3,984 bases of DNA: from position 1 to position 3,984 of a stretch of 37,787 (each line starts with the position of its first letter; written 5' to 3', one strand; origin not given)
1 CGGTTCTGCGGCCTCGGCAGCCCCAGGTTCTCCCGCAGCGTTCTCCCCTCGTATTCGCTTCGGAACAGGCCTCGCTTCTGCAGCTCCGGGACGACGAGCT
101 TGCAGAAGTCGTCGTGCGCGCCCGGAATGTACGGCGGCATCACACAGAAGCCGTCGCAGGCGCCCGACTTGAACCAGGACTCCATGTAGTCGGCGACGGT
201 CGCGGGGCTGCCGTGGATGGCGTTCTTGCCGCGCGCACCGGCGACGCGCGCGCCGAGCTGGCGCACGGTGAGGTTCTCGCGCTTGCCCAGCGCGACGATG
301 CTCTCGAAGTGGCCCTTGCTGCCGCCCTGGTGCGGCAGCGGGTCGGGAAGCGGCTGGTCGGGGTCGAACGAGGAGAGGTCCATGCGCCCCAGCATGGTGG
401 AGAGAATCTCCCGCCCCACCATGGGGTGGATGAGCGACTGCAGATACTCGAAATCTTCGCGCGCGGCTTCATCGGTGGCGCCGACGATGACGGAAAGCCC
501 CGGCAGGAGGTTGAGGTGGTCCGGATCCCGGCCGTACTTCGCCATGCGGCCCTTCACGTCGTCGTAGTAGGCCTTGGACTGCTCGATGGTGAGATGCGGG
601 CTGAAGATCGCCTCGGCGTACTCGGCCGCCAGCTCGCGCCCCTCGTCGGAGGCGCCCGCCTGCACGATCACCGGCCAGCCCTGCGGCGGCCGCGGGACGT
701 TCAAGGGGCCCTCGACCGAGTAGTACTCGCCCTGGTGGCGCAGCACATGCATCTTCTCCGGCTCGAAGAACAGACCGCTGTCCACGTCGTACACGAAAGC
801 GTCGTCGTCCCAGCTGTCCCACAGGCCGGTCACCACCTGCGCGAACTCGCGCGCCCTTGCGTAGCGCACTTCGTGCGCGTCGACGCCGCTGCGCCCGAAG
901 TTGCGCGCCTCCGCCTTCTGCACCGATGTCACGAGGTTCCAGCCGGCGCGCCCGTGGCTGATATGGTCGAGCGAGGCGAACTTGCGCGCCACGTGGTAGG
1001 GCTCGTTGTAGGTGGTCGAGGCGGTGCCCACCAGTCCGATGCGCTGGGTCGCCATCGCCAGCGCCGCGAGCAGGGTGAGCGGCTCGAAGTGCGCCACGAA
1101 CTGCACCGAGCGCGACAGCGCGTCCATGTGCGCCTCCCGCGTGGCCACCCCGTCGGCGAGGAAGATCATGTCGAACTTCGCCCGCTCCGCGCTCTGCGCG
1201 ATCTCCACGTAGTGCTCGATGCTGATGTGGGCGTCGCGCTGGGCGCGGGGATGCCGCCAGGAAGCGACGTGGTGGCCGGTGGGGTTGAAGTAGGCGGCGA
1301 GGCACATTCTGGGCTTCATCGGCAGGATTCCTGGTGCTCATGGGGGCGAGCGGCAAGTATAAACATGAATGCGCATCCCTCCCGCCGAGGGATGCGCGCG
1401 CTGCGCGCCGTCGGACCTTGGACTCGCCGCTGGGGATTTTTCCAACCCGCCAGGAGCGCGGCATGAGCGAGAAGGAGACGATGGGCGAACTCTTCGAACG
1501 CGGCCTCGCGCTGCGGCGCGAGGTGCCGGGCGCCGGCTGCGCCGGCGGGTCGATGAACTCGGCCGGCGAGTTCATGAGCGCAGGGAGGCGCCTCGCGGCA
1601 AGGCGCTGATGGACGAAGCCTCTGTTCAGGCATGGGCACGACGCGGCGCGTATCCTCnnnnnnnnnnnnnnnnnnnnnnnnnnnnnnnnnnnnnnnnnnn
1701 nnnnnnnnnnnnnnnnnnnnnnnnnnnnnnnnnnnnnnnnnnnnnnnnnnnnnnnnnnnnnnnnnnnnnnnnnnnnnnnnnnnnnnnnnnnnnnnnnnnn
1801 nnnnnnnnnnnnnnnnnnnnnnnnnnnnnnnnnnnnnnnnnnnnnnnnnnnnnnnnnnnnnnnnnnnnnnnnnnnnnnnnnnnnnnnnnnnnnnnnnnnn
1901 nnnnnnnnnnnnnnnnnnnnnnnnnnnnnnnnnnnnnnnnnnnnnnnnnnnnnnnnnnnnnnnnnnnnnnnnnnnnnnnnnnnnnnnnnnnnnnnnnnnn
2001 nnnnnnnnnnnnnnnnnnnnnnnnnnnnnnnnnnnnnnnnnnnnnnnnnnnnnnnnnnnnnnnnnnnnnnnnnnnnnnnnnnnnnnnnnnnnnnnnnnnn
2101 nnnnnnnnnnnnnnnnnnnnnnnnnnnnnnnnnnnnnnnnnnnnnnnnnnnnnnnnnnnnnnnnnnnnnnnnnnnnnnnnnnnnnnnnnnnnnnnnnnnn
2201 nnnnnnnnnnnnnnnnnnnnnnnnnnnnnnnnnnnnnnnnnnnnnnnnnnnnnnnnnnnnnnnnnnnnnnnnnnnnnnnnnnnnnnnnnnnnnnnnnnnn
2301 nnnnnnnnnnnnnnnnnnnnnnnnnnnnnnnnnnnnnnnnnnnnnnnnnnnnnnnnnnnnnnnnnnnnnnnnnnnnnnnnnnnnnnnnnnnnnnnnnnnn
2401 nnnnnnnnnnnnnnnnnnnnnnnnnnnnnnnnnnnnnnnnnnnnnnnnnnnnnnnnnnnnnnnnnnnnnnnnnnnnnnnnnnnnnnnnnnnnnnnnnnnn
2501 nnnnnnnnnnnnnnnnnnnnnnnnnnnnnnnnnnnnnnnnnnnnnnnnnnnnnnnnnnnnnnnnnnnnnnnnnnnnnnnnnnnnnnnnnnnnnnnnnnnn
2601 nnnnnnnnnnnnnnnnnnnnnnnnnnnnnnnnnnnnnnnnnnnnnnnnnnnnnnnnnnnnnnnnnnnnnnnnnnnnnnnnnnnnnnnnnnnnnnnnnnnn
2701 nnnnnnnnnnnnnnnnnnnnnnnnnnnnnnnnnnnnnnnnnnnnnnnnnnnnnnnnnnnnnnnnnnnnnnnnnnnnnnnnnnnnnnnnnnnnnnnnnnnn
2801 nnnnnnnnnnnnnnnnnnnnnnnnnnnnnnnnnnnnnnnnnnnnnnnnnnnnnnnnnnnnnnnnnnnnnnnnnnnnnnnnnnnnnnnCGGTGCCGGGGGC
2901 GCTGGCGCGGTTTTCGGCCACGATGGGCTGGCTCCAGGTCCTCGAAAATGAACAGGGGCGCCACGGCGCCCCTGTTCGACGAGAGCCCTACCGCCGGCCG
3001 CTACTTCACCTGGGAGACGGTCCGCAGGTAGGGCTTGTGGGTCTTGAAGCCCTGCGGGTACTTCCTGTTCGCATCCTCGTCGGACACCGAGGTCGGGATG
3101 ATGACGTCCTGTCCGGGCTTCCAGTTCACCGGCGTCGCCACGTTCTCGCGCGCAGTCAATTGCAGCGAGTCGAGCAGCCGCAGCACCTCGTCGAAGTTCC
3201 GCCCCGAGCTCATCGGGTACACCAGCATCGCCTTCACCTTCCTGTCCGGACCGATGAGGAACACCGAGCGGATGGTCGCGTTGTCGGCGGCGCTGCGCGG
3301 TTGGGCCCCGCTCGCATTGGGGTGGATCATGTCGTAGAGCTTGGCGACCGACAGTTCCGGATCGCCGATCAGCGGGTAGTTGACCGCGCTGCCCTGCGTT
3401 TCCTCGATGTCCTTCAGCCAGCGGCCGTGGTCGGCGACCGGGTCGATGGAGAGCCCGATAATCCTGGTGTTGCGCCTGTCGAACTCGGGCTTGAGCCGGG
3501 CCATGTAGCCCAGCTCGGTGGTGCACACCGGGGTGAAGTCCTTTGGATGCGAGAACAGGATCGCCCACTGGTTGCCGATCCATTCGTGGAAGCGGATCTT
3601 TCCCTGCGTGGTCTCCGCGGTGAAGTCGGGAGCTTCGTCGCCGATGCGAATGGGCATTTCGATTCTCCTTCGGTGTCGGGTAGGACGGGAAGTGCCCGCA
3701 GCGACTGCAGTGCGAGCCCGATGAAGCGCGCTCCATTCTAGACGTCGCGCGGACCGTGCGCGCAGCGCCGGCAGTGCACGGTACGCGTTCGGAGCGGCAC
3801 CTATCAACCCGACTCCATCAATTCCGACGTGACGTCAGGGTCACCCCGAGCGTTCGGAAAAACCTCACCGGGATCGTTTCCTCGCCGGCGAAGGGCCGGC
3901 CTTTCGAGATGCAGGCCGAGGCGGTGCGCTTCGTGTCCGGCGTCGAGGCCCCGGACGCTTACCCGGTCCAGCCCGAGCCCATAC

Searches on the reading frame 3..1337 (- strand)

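Call 42: search_protein_families(library=pfam, proteins=[window:3-1337:-], max_evalue=0.00001)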
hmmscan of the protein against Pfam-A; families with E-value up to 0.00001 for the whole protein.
window:3-1337:- (445 aa): 1 family
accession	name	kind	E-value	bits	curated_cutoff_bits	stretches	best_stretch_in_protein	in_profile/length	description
PF00296.26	Bac_luciferase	-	3.5e-52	178.1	27.9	1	24-392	6-311/314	Luciferase-like monooxygenase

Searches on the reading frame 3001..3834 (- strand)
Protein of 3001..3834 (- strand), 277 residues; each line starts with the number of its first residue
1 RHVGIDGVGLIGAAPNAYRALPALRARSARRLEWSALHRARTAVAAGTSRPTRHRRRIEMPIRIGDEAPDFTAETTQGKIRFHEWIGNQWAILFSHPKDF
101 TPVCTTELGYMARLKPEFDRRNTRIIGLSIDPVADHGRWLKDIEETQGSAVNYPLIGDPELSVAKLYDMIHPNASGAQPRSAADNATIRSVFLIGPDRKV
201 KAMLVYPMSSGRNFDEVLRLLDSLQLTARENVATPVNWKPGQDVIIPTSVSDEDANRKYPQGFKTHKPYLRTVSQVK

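Call 42: search_protein_families(library=pfam, proteins=[window:3001-3834:-], max_evalue=0.00001)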
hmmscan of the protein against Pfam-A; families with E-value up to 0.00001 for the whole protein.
window:3001-3834:- (277 aa): 3 families
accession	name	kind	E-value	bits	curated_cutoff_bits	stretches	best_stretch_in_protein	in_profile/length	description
PF00578.27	AhpC-TSA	-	1.7e-29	102.8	26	1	64-202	1-123/124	AhpC/TSA family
PF10417.14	1-cysPrx_C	-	4.8e-12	46.1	21.1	1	223-262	1-41/41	C-terminal domain of 1-Cys peroxiredoxin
PF08534.16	Redoxin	-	8e-10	39.1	26.6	1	65-213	3-143/148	Redoxin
